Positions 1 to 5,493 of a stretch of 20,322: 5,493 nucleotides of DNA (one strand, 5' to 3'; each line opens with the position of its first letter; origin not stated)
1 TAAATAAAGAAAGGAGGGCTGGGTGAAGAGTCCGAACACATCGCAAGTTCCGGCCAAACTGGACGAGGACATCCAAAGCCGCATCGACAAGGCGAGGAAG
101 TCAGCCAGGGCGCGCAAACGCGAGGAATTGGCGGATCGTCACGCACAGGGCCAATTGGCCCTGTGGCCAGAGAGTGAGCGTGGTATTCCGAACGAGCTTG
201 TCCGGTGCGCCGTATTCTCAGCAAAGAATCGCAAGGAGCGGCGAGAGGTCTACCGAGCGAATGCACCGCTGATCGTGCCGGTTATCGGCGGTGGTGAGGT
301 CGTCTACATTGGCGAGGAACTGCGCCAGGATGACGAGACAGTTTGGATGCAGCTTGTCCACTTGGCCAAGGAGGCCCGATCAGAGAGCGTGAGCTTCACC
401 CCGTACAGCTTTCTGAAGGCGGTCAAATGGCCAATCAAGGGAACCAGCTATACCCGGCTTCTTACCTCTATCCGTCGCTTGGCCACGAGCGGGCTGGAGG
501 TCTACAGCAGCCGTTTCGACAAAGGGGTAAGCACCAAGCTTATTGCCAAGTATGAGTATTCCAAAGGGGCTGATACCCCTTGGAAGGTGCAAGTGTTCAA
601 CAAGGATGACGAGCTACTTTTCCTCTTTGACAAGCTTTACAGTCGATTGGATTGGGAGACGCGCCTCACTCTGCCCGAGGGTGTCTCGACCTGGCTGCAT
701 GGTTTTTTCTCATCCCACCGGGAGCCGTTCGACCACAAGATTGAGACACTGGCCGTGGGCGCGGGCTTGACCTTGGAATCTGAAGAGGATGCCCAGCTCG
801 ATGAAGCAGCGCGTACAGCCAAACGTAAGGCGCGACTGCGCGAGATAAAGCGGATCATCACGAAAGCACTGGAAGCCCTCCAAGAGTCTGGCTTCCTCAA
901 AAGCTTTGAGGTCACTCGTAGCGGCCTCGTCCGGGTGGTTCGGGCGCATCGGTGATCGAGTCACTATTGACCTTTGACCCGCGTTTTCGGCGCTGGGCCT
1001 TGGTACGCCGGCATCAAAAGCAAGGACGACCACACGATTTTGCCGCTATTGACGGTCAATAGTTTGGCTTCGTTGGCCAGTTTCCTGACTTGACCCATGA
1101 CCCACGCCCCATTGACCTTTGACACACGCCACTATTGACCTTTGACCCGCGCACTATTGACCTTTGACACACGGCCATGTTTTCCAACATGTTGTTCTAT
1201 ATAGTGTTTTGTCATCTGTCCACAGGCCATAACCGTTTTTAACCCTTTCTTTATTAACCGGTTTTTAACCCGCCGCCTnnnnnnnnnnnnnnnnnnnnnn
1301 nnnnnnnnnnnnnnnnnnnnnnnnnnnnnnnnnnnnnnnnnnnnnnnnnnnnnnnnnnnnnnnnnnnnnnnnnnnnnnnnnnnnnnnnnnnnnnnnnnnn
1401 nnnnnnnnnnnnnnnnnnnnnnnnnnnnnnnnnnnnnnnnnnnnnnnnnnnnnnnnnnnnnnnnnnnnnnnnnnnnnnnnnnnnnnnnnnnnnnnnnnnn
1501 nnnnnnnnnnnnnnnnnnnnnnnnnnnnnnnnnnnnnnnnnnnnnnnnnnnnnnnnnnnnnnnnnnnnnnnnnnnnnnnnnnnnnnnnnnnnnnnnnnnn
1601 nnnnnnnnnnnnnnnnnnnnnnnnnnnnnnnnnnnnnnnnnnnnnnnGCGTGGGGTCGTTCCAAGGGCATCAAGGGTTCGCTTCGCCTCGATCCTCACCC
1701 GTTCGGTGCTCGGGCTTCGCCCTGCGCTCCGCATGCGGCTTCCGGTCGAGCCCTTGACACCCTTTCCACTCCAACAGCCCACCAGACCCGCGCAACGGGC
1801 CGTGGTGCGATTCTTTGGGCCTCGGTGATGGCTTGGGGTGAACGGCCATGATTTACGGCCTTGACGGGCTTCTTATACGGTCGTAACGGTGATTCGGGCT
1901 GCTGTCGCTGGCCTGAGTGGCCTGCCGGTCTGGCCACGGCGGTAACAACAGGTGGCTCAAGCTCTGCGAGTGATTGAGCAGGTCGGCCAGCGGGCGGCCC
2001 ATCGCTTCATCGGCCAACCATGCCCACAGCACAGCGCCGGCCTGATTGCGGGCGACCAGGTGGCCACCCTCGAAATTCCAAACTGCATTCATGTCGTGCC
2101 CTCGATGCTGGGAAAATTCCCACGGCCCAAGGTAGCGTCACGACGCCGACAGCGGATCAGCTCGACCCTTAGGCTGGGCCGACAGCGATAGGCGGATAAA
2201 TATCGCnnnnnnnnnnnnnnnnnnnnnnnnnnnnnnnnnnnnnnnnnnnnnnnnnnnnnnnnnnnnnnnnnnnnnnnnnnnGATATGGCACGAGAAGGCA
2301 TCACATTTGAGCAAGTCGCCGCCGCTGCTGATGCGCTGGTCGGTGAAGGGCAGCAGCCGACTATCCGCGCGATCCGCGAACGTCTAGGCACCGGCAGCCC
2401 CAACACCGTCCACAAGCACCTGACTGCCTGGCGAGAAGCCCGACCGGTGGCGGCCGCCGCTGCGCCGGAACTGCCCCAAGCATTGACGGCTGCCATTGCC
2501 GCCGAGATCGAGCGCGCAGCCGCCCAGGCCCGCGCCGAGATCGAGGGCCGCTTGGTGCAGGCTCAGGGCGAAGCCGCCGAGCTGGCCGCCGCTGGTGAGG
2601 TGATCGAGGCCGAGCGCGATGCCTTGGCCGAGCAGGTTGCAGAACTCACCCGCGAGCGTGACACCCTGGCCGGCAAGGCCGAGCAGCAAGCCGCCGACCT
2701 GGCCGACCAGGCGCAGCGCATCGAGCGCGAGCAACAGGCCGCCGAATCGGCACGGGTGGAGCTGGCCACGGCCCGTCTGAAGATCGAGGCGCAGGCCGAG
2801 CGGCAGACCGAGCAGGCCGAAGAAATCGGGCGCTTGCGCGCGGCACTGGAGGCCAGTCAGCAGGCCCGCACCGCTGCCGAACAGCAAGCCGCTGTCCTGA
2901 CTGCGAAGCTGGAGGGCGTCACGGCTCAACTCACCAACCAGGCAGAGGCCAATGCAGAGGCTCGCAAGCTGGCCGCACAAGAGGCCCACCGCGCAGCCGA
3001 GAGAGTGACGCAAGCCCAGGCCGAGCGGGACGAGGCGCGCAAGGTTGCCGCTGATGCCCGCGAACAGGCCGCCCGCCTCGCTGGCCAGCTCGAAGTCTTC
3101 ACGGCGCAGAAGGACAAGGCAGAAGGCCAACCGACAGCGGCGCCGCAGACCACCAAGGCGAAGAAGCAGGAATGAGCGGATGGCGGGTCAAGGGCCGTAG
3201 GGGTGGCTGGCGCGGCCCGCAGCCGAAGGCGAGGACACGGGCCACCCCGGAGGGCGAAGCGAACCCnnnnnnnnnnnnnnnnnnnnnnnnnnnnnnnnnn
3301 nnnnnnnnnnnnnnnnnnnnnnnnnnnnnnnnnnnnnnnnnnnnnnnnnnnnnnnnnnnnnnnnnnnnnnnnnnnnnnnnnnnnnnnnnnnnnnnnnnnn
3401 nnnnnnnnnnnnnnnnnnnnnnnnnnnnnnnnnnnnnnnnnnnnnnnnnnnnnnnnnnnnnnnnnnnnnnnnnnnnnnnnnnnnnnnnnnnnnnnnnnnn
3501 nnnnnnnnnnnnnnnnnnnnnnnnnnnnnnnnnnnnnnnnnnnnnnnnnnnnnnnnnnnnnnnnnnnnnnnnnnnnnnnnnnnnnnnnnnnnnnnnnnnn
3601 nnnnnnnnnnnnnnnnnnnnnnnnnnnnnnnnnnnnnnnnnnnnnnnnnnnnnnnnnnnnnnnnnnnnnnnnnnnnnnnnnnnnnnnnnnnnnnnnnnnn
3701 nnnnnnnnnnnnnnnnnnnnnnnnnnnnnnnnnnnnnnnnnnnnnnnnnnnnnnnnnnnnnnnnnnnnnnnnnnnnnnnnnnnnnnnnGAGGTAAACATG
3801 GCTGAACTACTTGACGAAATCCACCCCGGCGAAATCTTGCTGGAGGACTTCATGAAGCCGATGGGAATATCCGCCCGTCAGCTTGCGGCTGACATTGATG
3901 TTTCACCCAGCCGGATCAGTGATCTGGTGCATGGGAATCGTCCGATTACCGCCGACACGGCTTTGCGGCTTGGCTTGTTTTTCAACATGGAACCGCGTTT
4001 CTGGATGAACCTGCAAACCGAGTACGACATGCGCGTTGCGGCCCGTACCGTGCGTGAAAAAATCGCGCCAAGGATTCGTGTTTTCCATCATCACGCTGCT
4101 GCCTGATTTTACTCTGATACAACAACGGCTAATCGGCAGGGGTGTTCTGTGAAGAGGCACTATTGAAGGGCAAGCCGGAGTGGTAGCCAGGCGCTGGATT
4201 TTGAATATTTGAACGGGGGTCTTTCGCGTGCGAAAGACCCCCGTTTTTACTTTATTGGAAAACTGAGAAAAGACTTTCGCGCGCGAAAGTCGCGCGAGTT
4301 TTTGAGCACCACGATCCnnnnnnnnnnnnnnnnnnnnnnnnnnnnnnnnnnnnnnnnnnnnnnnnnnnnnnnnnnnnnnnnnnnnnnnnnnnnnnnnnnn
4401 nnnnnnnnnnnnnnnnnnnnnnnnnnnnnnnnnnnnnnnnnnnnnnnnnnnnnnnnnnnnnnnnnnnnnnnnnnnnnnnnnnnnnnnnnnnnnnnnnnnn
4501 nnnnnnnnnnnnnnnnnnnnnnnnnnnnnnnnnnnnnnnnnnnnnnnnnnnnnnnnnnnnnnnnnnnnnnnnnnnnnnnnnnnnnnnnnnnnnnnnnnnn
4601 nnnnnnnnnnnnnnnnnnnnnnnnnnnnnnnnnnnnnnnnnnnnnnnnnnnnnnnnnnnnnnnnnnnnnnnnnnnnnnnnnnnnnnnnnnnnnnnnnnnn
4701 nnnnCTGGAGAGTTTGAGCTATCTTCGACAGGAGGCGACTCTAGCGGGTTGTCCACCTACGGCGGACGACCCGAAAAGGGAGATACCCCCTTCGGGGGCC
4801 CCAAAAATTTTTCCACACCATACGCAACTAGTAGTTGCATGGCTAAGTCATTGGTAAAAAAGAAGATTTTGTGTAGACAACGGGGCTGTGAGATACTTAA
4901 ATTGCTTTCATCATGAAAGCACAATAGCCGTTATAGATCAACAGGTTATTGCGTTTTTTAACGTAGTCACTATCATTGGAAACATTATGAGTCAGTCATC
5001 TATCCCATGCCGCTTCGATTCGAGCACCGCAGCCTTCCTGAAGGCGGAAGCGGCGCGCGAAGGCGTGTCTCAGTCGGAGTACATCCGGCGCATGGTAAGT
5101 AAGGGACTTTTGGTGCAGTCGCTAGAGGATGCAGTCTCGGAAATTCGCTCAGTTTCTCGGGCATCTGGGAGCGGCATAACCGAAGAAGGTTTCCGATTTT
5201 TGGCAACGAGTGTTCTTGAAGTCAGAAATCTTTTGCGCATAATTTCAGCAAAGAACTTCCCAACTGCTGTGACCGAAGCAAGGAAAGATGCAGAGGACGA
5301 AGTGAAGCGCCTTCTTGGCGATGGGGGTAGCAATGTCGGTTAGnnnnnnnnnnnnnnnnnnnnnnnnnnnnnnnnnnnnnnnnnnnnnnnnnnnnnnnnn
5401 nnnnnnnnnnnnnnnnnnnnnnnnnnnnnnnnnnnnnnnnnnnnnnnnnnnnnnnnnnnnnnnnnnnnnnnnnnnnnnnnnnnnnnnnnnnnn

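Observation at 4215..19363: Plasmid-wide family of at least 10 perfect palindromes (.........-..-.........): probable operator network of a KorB/ParB-like global regulator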

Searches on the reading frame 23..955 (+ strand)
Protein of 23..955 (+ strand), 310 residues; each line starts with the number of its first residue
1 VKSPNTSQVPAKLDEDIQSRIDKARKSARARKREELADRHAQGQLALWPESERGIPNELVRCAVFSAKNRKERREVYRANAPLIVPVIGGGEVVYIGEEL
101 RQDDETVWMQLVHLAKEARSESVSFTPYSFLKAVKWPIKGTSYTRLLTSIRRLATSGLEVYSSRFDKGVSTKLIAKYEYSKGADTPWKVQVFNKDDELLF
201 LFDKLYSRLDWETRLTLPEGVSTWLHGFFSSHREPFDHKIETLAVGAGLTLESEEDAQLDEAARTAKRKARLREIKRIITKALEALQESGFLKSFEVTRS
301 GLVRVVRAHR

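Call 8: search_protein_families(library=pfam, proteins=[window:23-955:+], max_evalue=0.01)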
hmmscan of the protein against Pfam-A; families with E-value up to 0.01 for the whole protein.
window:23-955:+ (310 aa): 2 families
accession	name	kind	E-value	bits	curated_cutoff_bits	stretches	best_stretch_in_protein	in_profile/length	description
PF07042.17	TrfA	-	2.2e-27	96.3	22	1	42-248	36-242/282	TrfA protein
PF10134.15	RPA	-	0.0011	19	27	1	97-161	40-109/228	Replication initiator protein A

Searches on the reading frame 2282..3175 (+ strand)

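Call 8: search_protein_families(library=pfam, proteins=[window:2282-3175:+], max_evalue=0.01)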
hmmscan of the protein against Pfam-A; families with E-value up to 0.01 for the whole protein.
window:2282-3175:+ (297 aa): 2 families
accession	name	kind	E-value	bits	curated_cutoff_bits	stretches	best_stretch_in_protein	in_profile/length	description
PF11740.13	KfrA_N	-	1.9e-22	80.5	26.1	1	8-123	1-110/113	Plasmid replication region DNA-binding N-term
PF01726.22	LexA_DNA_bind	-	0.00064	19.9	23.7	1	22-50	22-50/65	LexA DNA binding domain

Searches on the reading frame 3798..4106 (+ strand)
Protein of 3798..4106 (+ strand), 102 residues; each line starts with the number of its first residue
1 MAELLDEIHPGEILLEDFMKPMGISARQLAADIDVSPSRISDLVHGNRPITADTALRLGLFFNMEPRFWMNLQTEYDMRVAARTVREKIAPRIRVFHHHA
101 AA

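Call 8: search_protein_families(library=pfam, proteins=[window:3798-4106:+], max_evalue=0.01)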
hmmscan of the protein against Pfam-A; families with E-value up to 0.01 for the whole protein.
window:3798-4106:+ (102 aa): 3 families
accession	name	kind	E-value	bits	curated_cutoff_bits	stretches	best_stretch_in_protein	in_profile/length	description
PF01381.28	HTH_3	-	1e-07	32.3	23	1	17-67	3-53/55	Helix-turn-helix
PF13443.12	HTH_26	-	0.0008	20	22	1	15-65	2-53/63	Cro/C1-type HTH DNA-binding domain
PF13560.12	HTH_31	-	0.0036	18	27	1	23-58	14-50/64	Helix-turn-helix domain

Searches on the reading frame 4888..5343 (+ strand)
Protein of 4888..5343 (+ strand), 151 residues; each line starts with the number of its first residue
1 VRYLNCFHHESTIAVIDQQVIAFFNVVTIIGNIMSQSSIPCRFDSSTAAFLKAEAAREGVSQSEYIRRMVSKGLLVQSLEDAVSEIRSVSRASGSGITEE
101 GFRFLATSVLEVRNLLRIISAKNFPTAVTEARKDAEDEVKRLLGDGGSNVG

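Call 8: search_protein_families(library=pfam, proteins=[window:4888-5343:+], max_evalue=0.01)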
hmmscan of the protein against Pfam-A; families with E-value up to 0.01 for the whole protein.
window:4888-5343:+ (151 aa): 3 families
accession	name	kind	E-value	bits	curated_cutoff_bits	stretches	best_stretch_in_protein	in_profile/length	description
PF21983.2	NikA-like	-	0.0002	21.8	27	1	39-82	7-50/72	Mobilization protein NikA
PF01402.27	RHH_1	-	0.0013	19.1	20.5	1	44-72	7-35/39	Ribbon-helix-helix protein, copG family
PF13338.12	AbiEi_4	-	0.0018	18.8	25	1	53-77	17-40/49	Transcriptional regulator, AbiEi antitoxin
